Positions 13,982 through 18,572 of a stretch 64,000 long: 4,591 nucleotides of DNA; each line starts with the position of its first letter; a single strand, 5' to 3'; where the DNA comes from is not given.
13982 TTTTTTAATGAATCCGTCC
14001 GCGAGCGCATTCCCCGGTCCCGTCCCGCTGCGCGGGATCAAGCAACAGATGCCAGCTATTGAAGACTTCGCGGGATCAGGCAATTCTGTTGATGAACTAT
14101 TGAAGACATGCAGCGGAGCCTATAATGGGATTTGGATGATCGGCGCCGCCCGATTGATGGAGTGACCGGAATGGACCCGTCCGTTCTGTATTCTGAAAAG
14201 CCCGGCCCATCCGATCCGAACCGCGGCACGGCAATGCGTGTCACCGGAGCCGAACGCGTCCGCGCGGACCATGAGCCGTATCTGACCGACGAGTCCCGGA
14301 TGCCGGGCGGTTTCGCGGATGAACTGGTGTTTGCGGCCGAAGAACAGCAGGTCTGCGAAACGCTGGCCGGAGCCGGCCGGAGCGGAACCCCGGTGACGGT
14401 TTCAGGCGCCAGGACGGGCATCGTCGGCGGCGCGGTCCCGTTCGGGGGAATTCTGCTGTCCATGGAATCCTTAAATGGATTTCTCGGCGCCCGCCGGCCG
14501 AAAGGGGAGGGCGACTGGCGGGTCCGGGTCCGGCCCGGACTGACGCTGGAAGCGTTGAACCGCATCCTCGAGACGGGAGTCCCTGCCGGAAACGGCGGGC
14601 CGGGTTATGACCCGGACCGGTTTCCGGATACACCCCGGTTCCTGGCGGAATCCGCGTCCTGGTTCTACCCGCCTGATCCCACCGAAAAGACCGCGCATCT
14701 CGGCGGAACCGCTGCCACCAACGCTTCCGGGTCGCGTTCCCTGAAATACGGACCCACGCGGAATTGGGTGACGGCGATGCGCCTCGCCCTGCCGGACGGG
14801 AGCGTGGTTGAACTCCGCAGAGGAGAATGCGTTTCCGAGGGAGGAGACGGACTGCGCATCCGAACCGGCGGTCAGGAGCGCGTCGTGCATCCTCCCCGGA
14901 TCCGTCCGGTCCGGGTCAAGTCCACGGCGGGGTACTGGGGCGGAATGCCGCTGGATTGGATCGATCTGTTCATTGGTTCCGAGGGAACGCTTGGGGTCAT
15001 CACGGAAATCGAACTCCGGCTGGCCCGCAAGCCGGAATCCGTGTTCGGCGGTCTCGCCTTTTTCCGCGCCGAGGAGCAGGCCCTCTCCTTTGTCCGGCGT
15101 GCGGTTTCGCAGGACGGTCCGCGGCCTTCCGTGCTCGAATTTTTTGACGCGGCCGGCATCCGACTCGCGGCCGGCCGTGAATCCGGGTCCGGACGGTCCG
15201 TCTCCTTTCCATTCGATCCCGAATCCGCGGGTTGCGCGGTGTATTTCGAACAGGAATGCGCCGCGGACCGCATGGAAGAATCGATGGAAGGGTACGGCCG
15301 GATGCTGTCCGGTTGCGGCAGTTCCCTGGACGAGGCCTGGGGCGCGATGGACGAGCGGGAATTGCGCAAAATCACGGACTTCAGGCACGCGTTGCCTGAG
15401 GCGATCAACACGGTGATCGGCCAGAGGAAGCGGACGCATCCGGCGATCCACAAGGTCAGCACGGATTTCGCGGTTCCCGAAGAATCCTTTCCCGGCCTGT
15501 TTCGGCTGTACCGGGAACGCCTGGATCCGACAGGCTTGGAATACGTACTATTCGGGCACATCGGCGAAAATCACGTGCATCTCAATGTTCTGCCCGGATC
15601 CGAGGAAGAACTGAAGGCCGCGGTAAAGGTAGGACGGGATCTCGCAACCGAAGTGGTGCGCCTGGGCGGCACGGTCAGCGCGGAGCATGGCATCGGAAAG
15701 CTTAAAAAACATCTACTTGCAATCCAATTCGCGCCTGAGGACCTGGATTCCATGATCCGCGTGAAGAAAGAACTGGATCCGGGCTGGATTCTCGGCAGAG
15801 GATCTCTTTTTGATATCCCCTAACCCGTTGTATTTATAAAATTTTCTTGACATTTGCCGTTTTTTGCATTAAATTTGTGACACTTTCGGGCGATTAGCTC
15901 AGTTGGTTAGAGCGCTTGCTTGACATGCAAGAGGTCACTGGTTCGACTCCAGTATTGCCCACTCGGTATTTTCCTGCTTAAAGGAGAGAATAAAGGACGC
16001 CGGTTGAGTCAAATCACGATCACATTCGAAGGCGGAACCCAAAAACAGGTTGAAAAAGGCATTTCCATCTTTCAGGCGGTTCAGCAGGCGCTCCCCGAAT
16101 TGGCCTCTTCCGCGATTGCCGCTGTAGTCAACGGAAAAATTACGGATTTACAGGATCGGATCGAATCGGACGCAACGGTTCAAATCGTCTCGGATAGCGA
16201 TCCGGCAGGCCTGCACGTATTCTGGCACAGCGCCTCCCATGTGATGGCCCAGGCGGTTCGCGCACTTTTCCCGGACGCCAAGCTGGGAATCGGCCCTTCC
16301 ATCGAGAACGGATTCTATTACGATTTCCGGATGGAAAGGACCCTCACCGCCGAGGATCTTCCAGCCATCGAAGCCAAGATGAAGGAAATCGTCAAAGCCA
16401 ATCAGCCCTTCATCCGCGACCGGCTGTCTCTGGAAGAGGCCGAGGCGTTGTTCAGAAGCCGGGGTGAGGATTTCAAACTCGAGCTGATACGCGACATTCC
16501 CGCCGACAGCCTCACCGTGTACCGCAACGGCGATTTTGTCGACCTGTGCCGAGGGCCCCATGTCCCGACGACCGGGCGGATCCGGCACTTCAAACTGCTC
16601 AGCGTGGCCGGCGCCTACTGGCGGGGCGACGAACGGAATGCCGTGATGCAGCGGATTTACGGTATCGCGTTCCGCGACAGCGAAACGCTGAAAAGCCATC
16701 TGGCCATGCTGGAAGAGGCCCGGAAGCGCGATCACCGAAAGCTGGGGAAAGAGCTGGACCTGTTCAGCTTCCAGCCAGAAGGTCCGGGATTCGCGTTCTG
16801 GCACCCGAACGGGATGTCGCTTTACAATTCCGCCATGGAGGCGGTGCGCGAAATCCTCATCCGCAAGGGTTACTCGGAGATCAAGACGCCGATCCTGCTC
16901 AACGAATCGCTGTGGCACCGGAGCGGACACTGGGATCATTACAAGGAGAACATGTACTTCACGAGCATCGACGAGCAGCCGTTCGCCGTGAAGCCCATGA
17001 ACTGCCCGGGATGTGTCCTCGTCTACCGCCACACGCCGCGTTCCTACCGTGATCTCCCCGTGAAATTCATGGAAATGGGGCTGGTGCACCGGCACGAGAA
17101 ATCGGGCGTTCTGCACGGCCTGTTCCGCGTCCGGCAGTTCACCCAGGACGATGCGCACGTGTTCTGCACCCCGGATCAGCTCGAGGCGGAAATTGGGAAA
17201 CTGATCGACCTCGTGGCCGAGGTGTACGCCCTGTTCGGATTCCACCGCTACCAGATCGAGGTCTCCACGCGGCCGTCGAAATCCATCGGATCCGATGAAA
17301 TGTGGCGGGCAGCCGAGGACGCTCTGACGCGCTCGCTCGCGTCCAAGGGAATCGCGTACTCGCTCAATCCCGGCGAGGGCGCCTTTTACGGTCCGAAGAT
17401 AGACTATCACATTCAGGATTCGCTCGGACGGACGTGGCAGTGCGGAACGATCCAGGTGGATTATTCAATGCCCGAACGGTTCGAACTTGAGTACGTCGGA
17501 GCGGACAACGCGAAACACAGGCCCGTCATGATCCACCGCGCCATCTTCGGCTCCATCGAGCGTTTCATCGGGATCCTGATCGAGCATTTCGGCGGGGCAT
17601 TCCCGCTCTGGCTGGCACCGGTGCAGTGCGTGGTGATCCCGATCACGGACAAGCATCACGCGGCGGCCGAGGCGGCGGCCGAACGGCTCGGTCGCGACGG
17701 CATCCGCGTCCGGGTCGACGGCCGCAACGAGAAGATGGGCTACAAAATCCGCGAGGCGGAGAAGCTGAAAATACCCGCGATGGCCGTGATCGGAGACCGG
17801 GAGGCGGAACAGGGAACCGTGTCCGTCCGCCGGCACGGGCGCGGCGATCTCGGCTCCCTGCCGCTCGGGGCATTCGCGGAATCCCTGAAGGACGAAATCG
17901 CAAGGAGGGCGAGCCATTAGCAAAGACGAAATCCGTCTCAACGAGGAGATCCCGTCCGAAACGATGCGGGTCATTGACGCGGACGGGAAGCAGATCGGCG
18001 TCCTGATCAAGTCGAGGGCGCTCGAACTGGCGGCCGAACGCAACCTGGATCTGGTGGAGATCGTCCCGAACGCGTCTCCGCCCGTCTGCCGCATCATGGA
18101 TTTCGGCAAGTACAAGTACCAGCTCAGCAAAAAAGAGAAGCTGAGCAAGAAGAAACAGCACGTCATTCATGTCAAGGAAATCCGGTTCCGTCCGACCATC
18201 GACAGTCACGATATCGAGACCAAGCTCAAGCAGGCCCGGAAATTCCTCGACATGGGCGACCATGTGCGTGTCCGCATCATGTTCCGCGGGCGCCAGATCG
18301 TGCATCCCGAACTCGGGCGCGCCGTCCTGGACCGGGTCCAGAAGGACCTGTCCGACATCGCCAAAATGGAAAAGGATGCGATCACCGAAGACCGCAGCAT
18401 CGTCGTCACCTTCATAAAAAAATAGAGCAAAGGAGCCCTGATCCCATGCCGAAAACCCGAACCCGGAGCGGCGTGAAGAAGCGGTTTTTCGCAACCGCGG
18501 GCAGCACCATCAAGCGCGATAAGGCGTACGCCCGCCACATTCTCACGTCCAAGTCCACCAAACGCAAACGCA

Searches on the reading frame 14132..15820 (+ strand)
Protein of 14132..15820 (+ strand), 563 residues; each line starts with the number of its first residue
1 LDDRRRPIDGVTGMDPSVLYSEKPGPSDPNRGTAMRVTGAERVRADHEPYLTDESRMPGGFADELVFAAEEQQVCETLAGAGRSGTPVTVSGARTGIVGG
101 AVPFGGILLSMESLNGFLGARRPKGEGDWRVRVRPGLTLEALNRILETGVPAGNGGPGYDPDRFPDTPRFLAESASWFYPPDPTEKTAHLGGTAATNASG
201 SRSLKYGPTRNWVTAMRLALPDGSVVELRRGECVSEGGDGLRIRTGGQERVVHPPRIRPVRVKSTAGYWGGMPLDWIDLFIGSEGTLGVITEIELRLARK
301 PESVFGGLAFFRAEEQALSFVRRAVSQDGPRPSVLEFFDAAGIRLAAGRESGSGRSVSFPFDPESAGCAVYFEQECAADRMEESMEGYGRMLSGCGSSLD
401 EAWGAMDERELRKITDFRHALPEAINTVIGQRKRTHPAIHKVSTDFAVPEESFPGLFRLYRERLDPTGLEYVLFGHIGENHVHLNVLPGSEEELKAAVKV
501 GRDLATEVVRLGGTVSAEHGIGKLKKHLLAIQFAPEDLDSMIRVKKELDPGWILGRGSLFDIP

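Call 21: search_protein_families(library=pfam, proteins=[window:14132-15820:+], max_evalue=0.001)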
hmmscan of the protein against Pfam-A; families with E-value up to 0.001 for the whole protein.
window:14132-15820:+ (563 aa): 2 families
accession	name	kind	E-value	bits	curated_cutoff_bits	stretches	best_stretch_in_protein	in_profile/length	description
PF02913.24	FAD-oxidase_C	-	2e-35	123.1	21.2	1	301-557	2-246/248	FAD linked oxidases, C-terminal domain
PF01565.28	FAD_binding_4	-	3.2e-25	88.9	26.4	2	65-150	4-86/139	FAD binding domain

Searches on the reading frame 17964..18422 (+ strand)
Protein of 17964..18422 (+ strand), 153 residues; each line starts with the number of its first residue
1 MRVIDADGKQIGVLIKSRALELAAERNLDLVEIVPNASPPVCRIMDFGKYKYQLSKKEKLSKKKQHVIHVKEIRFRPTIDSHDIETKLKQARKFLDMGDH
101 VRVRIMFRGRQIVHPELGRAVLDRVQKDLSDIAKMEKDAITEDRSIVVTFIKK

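Call 52: search_protein_families(library=pfam, proteins=[window:17964-18422:+], max_evalue=0.00001)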
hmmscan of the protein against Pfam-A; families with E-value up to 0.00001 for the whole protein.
window:17964-18422:+ (153 aa): 2 families
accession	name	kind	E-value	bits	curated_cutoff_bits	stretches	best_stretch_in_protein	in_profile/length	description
PF00707.27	IF3_C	-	3.1e-31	107.6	34.8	1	68-150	1-83/86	Translation initiation factor IF-3, C-terminal domain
PF05198.21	IF3_N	-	1.3e-25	89.8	26.9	1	2-59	11-68/70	Translation initiation factor IF-3, N-terminal domain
